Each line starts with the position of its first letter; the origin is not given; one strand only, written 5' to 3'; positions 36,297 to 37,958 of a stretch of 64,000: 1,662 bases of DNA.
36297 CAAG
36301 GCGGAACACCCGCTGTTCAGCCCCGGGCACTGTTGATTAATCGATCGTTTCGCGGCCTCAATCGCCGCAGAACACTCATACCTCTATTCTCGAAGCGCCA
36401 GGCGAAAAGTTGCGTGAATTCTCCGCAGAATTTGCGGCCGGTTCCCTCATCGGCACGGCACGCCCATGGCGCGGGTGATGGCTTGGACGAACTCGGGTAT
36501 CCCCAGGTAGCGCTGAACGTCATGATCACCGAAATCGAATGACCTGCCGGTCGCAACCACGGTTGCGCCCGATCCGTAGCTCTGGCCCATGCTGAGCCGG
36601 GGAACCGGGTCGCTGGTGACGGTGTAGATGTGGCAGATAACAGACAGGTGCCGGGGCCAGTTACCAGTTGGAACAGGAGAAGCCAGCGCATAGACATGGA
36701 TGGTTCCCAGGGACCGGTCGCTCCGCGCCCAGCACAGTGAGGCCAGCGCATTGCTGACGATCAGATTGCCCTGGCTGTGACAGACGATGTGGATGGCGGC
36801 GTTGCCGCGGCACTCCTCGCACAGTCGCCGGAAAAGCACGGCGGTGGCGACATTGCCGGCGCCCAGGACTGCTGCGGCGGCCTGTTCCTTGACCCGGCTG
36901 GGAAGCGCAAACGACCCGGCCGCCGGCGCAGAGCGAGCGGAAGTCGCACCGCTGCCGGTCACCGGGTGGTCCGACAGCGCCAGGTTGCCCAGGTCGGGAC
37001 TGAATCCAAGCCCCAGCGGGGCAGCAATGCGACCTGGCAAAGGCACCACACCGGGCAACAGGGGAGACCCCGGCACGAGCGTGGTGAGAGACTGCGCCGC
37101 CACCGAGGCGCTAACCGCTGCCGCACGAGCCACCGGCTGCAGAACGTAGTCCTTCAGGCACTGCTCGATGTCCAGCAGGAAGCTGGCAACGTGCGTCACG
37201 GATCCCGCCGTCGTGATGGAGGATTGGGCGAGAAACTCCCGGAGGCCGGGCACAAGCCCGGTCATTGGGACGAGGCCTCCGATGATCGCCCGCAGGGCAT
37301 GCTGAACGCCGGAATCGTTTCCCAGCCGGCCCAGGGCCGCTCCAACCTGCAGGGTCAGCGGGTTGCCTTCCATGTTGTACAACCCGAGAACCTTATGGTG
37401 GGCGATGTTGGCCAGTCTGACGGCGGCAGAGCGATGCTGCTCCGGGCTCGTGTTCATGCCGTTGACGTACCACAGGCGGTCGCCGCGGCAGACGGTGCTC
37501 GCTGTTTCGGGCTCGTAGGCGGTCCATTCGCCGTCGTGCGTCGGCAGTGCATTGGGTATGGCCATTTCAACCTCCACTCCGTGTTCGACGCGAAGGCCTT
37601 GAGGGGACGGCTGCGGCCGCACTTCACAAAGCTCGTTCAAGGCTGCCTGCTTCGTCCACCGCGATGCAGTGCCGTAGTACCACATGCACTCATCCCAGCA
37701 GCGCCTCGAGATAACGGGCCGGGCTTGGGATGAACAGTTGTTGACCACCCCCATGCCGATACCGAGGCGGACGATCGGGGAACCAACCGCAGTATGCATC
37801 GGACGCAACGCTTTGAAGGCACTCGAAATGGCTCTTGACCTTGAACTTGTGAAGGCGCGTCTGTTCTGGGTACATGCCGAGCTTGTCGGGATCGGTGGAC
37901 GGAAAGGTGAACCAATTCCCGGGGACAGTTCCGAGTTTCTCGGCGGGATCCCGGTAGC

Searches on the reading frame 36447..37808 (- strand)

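Call 5: search_protein_families(library=pfam, proteins=[window:36447-37808:-], max_evalue=0.01)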
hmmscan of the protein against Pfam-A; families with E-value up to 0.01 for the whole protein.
window:36447-37808:- (453 aa): 0 families

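Call 7: search_protein_families(library=ncbifam, proteins=[window:36447-37808:-], max_evalue=0.1)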
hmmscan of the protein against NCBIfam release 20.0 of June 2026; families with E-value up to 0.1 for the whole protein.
window:36447-37808:- (453 aa): 1 family
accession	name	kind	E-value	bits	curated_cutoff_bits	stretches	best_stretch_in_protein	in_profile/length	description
NF041638.1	QRL_CxxC_CxxC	subfamily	0.088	13.4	65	0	303-342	58-92/102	RRQRL motif-containing zinc-binding protein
